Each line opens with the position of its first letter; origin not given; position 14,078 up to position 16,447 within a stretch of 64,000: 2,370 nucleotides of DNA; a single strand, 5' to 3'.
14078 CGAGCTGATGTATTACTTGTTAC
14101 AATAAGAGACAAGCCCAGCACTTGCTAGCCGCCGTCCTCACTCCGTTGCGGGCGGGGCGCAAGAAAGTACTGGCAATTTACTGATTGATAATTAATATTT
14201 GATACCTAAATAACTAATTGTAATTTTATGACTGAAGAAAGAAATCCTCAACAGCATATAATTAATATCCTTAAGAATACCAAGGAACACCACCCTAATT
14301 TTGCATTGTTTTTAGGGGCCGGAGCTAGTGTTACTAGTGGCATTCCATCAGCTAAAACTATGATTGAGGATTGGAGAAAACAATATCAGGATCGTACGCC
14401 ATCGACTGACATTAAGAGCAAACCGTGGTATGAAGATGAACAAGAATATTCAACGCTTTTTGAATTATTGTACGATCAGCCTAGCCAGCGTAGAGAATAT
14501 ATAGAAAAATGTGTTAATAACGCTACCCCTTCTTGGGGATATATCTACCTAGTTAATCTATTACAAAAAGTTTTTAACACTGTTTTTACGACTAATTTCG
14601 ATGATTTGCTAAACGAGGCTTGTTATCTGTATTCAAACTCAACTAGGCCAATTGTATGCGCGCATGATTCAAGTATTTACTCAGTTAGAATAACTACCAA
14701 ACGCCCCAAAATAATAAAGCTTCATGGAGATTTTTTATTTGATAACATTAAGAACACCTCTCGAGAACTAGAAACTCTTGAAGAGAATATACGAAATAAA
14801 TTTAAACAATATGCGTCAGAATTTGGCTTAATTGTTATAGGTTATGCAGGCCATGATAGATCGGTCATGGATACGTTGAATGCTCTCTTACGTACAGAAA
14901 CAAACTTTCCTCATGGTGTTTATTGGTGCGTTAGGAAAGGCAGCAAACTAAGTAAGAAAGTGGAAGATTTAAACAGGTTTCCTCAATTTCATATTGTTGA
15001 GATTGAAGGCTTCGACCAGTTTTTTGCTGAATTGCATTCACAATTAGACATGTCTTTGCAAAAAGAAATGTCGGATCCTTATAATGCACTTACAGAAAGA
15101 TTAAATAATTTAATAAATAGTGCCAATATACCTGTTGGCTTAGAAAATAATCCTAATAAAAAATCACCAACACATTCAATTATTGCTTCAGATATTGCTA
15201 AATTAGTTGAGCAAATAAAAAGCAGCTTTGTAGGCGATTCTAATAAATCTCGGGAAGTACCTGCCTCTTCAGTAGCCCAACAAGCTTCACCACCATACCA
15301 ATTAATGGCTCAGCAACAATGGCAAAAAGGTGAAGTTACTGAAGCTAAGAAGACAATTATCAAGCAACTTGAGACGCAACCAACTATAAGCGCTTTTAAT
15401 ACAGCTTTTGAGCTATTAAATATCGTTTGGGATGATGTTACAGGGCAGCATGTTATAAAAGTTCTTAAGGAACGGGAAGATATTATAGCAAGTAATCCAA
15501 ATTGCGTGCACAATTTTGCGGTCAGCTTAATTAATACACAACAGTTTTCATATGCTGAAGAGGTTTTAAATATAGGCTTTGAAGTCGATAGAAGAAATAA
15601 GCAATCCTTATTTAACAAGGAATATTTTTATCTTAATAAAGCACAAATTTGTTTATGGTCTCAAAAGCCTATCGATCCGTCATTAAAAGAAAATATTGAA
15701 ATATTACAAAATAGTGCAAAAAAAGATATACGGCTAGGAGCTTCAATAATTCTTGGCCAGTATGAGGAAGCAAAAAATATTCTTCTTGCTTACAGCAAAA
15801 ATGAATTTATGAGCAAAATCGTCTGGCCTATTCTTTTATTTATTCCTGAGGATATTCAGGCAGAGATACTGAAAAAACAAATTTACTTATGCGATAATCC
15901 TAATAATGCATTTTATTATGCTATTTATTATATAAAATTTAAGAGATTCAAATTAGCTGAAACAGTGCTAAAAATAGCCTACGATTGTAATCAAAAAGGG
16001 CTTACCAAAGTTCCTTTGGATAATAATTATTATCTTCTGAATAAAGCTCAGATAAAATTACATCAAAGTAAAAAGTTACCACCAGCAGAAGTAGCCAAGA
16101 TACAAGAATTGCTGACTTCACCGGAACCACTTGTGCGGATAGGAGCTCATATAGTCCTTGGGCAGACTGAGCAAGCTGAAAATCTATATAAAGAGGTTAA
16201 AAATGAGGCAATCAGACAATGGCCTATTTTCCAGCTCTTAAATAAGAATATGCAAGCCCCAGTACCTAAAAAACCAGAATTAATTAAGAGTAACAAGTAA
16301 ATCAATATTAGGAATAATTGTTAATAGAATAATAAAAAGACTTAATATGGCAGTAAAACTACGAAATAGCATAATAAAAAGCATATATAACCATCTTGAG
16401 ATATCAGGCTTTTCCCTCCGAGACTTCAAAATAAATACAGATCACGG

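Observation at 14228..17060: Candidate undescribed two-gene SIR2 defence module carried as cargo of the tRNA-Lys element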

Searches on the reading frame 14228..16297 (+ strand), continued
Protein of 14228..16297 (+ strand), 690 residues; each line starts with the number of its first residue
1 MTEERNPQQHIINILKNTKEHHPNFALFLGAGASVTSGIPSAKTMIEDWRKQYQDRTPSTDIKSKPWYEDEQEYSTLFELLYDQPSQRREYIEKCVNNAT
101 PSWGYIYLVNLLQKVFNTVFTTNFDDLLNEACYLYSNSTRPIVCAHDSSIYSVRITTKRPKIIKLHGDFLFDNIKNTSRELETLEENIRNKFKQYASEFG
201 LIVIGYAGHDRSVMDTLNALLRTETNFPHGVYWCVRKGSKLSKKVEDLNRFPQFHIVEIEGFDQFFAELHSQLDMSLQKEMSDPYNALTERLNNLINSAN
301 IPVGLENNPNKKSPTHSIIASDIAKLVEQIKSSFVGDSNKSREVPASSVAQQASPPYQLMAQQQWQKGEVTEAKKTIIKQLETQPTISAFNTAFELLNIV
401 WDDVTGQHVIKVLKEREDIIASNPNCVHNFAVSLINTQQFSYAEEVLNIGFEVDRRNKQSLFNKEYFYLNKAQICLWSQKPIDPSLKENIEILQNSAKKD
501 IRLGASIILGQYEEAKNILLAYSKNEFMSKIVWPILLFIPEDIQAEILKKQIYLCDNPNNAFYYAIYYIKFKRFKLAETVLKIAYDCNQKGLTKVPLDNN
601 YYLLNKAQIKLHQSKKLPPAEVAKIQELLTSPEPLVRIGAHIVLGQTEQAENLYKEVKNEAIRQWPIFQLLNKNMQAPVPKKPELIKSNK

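Call 82: find_related_loci(query=A1, collection=viral_contigs, flank=5000)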
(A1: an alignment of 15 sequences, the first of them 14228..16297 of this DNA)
Query A1 (690 aa) in viral_contigs; peptide patterns used: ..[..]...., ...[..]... (x = any residue, [..] = any of these).
145 stretches matched a pattern; 41 encode a relative of the query (tblastn E <= 1e-3); 41 distinct loci.
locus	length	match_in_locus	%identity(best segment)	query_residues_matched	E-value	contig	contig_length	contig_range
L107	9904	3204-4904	43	4-547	5e-140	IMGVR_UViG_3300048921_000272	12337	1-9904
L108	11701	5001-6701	43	4-547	5e-140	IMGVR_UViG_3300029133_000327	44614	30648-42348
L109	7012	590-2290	43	4-547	4e-140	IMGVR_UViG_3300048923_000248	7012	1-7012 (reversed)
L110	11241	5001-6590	45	5-513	4e-139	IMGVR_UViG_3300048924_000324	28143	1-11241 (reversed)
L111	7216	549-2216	43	7-538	2e-138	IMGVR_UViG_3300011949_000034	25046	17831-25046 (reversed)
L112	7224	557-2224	43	7-538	2e-138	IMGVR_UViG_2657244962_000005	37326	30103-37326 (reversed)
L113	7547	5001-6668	43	7-538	2e-138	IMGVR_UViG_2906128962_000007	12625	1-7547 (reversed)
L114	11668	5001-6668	42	7-538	8e-137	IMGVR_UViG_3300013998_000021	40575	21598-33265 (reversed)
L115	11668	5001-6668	41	4-538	4e-136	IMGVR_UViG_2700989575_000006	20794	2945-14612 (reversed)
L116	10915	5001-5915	63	4-307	2e-135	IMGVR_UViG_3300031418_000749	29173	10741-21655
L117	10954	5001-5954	59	7-330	1e-135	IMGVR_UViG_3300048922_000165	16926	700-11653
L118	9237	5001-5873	65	7-293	4e-133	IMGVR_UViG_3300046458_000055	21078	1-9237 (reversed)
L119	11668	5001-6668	41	7-538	1e-132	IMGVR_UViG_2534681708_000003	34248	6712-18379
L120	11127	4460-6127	41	7-538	2e-132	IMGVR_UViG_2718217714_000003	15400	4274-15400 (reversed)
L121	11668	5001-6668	41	7-538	2e-132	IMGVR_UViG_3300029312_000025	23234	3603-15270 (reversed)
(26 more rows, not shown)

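Call 94: find_encoding_contigs(protein=P0119, flank=8000, max_places=4)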
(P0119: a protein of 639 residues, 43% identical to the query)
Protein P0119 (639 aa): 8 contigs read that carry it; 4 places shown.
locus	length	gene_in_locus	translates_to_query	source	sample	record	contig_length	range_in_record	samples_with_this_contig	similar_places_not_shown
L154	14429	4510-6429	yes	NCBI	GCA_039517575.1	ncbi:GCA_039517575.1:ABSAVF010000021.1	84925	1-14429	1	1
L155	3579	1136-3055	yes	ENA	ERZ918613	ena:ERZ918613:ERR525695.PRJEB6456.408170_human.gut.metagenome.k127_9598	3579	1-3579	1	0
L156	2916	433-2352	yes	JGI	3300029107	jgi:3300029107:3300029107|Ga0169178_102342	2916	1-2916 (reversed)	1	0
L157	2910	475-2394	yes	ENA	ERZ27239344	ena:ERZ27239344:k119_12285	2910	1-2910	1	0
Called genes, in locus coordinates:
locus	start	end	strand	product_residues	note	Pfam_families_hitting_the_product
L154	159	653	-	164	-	PF11319:VasI (weak)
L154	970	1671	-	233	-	PF06992:Phage_lambda_P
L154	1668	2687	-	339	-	PF04492:Phage_rep_O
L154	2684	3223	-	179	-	PF06254:YdaT_toxin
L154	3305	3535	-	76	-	PF15943:YdaS_toxin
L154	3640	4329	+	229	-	PF12844:HTH_19 (weak), PF13560:HTH_31, PF01381:HTH_3, PF00717:Peptidase_S24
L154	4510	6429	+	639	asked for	PF13289:SIR2_2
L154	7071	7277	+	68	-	PF27398:KilR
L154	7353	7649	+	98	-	PF06064:Gam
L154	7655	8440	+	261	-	PF03837:RecT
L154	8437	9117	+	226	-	PF09588:YqaJ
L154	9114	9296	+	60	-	PF07026:DUF1317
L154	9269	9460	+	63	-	PF07131:DUF1382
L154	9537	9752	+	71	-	-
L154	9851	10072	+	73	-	PF01258:zf-dskA_traR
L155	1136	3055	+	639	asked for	PF13289:SIR2_2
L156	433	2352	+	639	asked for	PF13289:SIR2_2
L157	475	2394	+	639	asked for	PF13289:SIR2_2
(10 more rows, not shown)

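Call 97: search_solved_structures(query=A1, max_evalue=0.01)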
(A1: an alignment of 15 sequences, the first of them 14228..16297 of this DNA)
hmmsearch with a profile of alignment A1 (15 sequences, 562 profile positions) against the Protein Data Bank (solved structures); distinct sequences matched with E-value up to 0.01: 5.
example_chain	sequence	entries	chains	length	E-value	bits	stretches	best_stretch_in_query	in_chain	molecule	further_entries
8jkz_A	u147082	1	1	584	2.4e-33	119.2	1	27-280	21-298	Sir2 superfamily protein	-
8jl0_A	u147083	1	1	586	2.4e-33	119.2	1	27-280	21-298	Sir2 superfamily protein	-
8in8_B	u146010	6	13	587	2.4e-33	119.2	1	27-280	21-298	Sir2 superfamily protein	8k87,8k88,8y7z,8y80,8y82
9up5_A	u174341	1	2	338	0.0026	20.1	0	312-423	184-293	Lipopolysaccharide assembly protein B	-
8zsf_D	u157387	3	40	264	0.0036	19.6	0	118-217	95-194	Sir2 family NAD-dependent protein deacetylase | KomC, SIR2 domain protein, NADase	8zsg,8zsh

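Call 102: search_protein_families(library=pfam, alignment_id=A6, max_evalue=0.00001)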
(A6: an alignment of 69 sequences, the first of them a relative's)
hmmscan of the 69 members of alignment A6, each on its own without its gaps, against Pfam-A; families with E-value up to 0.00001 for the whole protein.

A. member 1, L107:1832-2380:- (183 aa): 1 family
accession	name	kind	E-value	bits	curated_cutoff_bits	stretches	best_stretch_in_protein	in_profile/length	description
PF06254.16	YdaT_toxin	-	6.6e-22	78.2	21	1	80-158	10-90/92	Bacterial toxin ydaT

B. families by the number of members that match (of 69 scanned): 26 families (the first 25 are shown)
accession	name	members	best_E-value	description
PF01381.28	HTH_3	5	8.7e-14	Helix-turn-helix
PF06254.16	YdaT_toxin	3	2.4e-29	Bacterial toxin ydaT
PF05866.16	RusA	3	6.4e-23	Endodeoxyribonuclease RusA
PF06147.18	DUF968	2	1.7e-71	Protein of unknown function (DUF968)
PF05269.17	Phage_CII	2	3.5e-44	Bacteriophage CII protein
PF04492.19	Phage_rep_O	2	4.1e-34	Bacteriophage replication protein O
PF00717.28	Peptidase_S24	2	4e-24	Peptidase S24-like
PF12684.13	DUF3799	2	1.1e-11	PDDEXK-like domain of unknown function (DUF3799)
PF13462.12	Thioredoxin_4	2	1.6e-11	Thioredoxin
PF01323.26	DSBA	2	2.3e-11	DSBA-like thioredoxin domain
PF17762.8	HTH_ParB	2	7.7e-11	ParB HTH domain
PF06992.16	Phage_lambda_P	1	1.1e-61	Replication protein P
PF03773.19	ArsP_1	1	1.2e-54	Predicted permease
PF03837.19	RecT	1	7.1e-41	RecT family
PF07102.17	YbcO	1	9.8e-41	Putative nuclease YbcO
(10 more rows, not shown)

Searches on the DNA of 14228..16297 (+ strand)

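Call 95: search_dna_similar(query=L154:4510-6429:+, collection=ecoli_genomes, mode=near, max_rows=8)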
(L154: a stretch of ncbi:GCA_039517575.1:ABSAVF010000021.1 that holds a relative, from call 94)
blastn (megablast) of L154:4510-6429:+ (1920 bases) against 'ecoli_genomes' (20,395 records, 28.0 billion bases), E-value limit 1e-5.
No match.

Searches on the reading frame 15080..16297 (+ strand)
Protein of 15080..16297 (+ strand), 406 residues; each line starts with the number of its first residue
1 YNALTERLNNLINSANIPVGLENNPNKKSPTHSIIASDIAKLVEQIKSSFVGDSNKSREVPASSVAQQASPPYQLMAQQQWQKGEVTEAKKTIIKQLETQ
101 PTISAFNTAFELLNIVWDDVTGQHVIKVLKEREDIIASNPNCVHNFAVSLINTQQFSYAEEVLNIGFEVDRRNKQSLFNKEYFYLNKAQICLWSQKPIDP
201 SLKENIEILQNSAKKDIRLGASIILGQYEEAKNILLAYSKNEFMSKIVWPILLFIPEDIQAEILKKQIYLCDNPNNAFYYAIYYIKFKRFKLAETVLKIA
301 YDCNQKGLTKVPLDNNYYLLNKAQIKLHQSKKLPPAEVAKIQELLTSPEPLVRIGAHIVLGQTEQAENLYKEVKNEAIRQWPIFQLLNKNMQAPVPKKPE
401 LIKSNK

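Call 47: predict_structure(alignment_id=A3)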
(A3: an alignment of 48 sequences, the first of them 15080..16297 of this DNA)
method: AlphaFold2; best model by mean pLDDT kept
length: 406 residues; sequences in the alignment: 48
mean_pLDDT: 87.9   pTM: 0.84
mean pLDDT of the five models: 87.9, 86.3, 86.2, 85.9, 85.5
residues with pLDDT >= 90: 284; 70-90: 67; 50-70: 29; < 50: 26
segments of 3 or more residues with pLDDT < 50: 20-29, 391-406
pLDDT, mean of each block of 10 residues (from residue 1): 71 61 46 79 86 63 65 92 92 96 96 94 98 96 97 97 97 92 98 97 98 98 98 96 90 97 87 89 94 95 93 96 96 97 97 96 95 88 85 41 42
secondary structure, 60 per line:
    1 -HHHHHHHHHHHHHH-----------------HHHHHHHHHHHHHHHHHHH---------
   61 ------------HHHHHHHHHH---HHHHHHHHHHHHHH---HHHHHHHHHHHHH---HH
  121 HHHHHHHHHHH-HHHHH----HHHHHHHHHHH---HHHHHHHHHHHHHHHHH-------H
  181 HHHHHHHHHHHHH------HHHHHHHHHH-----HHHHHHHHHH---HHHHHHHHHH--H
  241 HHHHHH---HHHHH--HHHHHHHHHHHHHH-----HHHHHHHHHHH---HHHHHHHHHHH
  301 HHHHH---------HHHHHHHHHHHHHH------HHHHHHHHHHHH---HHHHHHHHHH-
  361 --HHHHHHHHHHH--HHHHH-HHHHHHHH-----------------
elements in order: H2-15 H33-51 H73-82 H86-99 H103-115 H119-131 H133-137 H142-152 H156-172 H180-193 H200-209 H215-224 H228-237 H240-246 H250-254 H257-270 H276-286 H290-305 H315-328 H335-346 H350-359 H363-373 H376-380 H382-389

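Call 51: fold_search(model_id=the predicted structure, library=pdb)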
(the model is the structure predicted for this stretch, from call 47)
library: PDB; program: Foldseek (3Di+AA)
matches with E <= 10: 1360; with E <= 0.001: 2
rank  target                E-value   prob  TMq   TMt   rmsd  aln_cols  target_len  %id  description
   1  6voa_E                5.7e-04  1.00  0.30  0.31  19.8       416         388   13  Cryo-EM structure of the BBSome-ARL6 complex (released 2020-06-24)
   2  6vbv_4                7.0e-04  1.00  0.28  0.29  20.3       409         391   12  Structure of the bovine BBSome:ARL6:GTP complex (released 2020-01-29)
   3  6vbu_4                1.2e-03  1.00  0.34  0.35  18.0       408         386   13  Structure of the bovine BBSome complex (released 2020-01-29)
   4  3fp3                  1.3e-03  1.00  0.34  0.29   9.9       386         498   12  Crystal structure of Tom71 (released 2009-07-28)
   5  8chy                  1.6e-03  1.00  0.27  0.36  14.4       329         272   14  Crystal structure of an 8-repeat consensus TPR superhelix with Zinc. (released 2024-02-21)
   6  8fgw_D                1.9e-03  1.00  0.37  0.15  13.8       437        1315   16  Human IFT-A complex structures provide molecular insights into ciliary transport (released 2023-02-22)
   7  9qhb                  2.1e-03  1.00  0.28  0.37  13.9       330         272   12  Crystal structure of 16-repeat CTPR protein with eliminated coordination sites (released 2025-10-22)
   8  9rtt_Q                3.6e-03  1.00  0.29  0.17  13.2       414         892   10  Activated Elongation Complex with IWS1 and ELOF1 (released 2025-09-03)
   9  3hym_L                3.9e-03  1.00  0.26  0.32  12.7       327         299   10  Insights into Anaphase Promoting Complex TPR subdomain assembly from a CDC26-APC6 structure (released 2009-08-11)
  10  6vbu_8                4.3e-03  1.00  0.29  0.26  12.1       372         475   10  Structure of the bovine BBSome complex (released 2020-01-29)
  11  6eou                  5.6e-03  1.00  0.32  0.36  15.7       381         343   15  O-GlcNAc transferase TPR domain with the intellectual disability associated mutation L254F (released 2018-05-09)
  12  1w3b_A                5.6e-03  1.00  0.24  0.24  14.4       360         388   16  The superhelical TPR domain of O-linked GlcNAc transferase reveals structural similarities to importin alpha. (released 2004-09-09)
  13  2c0m_A                6.4e-03  1.00  0.31  0.39  11.7       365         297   12  apo form of the TPR domain of the pex5p receptor (released 2006-11-15)
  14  3lca_A                6.4e-03  1.00  0.30  0.27  24.9       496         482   12  Structure of Tom71 complexed with Hsp70 Ssa1 C terminal tail indicating conformational plasticity (released 2010-12-22)
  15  4r7s                  6.6e-03  1.00  0.28  0.39   9.6       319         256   11  Crystal structure of a tetratricopeptide repeat protein (PARMER_03812) from Parabacteroides merdae ATCC 43184 at 2.39 A  (released 2014-10-01)
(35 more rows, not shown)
